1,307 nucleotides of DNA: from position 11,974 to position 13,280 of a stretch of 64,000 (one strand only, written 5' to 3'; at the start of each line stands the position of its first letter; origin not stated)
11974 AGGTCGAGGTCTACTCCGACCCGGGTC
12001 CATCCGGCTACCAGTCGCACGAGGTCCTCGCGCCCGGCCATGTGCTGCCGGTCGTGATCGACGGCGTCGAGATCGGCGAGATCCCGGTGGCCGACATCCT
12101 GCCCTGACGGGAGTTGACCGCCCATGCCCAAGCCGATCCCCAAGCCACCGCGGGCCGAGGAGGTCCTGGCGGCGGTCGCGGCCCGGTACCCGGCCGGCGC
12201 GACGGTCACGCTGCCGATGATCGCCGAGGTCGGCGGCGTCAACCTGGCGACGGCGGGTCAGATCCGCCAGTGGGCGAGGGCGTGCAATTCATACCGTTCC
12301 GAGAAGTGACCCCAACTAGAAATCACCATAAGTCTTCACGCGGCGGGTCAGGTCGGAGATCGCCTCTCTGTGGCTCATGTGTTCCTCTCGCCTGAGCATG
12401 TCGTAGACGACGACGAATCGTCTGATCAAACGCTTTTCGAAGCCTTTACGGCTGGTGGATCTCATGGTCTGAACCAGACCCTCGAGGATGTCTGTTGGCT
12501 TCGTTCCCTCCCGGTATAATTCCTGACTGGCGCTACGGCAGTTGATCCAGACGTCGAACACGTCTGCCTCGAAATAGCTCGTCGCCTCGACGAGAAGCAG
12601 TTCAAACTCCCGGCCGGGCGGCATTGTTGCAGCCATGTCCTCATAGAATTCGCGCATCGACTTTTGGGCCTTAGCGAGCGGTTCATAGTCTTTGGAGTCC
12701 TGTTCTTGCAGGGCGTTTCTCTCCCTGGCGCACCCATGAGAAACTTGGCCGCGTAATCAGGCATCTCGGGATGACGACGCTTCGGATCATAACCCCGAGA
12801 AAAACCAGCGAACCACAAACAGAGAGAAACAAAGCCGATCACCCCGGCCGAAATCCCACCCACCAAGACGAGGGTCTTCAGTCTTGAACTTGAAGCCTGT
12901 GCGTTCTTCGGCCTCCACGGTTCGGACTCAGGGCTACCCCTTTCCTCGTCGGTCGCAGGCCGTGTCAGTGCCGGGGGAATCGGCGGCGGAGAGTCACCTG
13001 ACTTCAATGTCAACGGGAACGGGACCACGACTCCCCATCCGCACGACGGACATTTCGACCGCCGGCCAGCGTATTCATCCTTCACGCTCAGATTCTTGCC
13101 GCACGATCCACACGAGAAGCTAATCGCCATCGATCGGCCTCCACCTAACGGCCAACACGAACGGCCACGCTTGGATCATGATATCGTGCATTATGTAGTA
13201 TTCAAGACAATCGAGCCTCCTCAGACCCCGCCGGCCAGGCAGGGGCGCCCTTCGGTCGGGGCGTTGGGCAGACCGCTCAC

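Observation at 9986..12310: Tandemly duplicated module: 75-bp repeat + Uma2 (DUF820) endonuclease + conserved 61-aa protein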

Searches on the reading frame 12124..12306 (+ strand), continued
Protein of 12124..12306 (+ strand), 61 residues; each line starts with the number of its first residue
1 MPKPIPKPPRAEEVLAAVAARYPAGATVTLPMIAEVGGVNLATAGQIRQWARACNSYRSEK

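Call 46: find_encoding_contigs(protein=P0074, flank=10000, max_places=3)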
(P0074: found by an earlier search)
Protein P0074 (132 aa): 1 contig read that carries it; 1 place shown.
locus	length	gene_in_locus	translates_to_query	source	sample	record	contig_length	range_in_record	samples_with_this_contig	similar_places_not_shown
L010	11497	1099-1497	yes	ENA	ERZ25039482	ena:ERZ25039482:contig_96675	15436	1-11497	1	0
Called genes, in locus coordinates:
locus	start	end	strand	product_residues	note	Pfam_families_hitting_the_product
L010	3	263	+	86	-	?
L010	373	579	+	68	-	-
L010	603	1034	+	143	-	-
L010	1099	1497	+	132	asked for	-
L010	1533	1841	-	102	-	-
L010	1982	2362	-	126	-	PF13091:PLDc_2 (faint)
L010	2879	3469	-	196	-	PF18734:HEPN_AbiU2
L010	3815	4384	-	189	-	-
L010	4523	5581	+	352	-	-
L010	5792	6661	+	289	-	-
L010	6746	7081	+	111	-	-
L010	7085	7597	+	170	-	-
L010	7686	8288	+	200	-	-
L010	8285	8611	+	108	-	-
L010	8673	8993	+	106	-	-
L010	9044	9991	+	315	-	-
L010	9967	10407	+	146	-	-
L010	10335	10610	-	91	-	-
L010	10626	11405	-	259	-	-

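Call 64: search_protein_representatives(alignment_id=A2)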
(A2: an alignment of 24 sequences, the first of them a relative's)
Query: 24 sequences, 85 profile positions. Proteins with E-value up to 0.001 (for the whole library): 106; up to 1e-10: 28; up to 1e-30: 2. The best 106 are listed.
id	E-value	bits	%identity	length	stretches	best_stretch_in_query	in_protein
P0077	1.8e-40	153.0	-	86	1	1-85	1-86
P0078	1.4e-31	124.5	-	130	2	3-63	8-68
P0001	9.5e-25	102.6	-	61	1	1-54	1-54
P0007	6.9e-24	99.8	-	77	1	1-56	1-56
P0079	2.2e-23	98.2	-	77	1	3-69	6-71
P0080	7.3e-23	96.5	-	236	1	1-71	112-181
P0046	1.1e-22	96.0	-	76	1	1-66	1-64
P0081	1.1e-21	92.8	-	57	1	28-85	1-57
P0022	1.3e-21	92.5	-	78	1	1-54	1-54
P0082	1.7e-21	92.1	-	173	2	1-75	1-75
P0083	4.4e-20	87.6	-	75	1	3-66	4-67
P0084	1.1e-19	86.4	-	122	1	1-50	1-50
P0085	3.1e-17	78.5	-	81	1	1-70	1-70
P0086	5.6e-17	77.7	-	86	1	1-64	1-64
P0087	2.0e-16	75.9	-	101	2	6-68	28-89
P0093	9.0e-12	61.0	-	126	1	4-65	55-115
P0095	3.2e-11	59.2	-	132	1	5-66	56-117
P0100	3.5e-10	55.9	-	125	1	2-69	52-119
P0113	9.2e-09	51.3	-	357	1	5-74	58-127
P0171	3.8e-04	36.6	-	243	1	8-69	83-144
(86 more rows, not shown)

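Call 66: find_encoding_contigs(protein=P0093, flank=4000, max_places=3)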
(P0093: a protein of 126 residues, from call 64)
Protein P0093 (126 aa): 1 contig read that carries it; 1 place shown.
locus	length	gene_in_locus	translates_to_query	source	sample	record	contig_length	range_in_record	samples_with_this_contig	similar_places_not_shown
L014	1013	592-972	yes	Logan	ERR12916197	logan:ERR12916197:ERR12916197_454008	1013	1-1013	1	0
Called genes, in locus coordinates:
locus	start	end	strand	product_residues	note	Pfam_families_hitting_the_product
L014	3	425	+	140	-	?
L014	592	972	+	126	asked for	-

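Call 67: find_encoding_contigs(protein=P0078, flank=4000, max_places=3)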
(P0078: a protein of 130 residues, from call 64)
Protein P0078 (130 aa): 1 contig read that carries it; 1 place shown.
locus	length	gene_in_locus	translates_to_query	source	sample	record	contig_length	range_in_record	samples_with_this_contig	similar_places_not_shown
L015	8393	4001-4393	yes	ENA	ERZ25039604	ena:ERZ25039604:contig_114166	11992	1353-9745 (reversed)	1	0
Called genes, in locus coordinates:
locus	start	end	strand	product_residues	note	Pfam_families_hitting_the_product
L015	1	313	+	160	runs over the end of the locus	PF08281:Sigma70_r4_2 (weak), PF04545:Sigma70_r4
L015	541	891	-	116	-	-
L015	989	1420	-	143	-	-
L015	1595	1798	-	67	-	-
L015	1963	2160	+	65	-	-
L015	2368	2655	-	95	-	-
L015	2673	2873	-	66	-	-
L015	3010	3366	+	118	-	-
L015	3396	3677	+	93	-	-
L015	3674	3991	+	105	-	PF05685:Uma2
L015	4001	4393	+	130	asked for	-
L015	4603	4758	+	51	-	-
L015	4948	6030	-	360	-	-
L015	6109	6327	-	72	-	-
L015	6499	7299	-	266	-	-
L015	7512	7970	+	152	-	-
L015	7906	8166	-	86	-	-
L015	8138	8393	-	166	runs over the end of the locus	-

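Call 68: search_protein_families(library=pfam, max_evalue=0.01, proteins=[L014:3-425:+, P0093, P0095, P0113, P0171, P0078, P0082, P0100, L015:3396-3677:+, L010:603-1034:+])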
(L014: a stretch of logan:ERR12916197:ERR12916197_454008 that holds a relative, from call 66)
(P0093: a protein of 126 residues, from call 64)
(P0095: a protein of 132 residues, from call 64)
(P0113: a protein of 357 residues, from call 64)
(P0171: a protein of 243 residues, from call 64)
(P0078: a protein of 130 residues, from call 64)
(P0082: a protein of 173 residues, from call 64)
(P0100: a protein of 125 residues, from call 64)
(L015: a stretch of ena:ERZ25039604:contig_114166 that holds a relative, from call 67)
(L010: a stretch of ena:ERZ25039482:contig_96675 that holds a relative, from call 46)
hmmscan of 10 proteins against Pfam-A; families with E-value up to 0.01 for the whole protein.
L014:3-425:+ (140 aa): 0 families

P0093 (126 aa): 0 families

P0095 (132 aa): 0 families

P0113 (357 aa): 0 families

P0171 (243 aa): 0 families

P0078 (130 aa): 0 families

P0082 (173 aa): 0 families

P0100 (125 aa): 0 families

L015:3396-3677:+ (93 aa): 0 families

L010:603-1034:+ (143 aa): 1 family
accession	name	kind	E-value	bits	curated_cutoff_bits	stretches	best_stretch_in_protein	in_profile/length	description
PF05685.18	Uma2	-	0.003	17.5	27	1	62-118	92-148/172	Putative restriction endonuclease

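Call 69: find_encoding_contigs(protein=P0095, flank=4000, max_places=3)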
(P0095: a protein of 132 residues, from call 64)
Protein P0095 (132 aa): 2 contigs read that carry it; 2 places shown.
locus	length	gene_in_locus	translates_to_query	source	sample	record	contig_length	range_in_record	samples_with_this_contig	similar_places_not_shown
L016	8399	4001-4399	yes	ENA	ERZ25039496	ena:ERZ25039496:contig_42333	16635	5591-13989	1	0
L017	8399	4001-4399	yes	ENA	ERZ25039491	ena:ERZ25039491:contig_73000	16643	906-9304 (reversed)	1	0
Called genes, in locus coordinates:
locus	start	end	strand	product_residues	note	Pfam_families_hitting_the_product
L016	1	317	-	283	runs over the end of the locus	-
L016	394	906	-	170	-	-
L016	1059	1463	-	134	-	-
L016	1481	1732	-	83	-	-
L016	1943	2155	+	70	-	-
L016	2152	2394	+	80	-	-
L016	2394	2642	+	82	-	-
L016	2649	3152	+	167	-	-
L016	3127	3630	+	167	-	-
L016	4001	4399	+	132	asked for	-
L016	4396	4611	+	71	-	-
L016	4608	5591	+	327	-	-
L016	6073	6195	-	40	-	-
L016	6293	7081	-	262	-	PF00239:Resolvase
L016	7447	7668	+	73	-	-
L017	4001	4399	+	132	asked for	-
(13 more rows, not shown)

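Call 80: search_protein_families(library=ncbifam, max_evalue=0.01, proteins=[P0095])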
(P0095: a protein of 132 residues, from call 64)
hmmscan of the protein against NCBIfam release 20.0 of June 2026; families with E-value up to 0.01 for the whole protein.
P0095 (132 aa): 0 families

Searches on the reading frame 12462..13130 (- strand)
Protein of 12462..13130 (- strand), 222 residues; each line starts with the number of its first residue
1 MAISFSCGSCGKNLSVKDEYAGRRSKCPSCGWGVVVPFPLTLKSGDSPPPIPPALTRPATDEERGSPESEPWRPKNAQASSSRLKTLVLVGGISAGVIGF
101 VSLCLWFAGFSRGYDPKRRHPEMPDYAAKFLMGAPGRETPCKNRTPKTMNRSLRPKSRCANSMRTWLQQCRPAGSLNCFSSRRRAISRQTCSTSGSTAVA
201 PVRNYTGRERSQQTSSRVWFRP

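Call 10: search_protein_families(library=pfam, max_evalue=0.1, proteins=[window:12462-13130:-])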
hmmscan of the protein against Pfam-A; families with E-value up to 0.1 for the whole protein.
window:12462-13130:- (222 aa): 3 families
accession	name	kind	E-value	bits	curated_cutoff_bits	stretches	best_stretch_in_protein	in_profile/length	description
PF12647.12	RNHCP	-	0.0054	17.1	24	1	4-33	3-32/90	RNHCP domain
PF17848.7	Zn_ribbon_ACC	-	0.07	13.8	24.5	0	25-34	2-11/26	Acetyl-CoA carboxylase zinc finger domain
PF09723.15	Zn_ribbon_8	-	0.077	13.5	34.4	0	5-31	6-33/41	Zinc ribbon domain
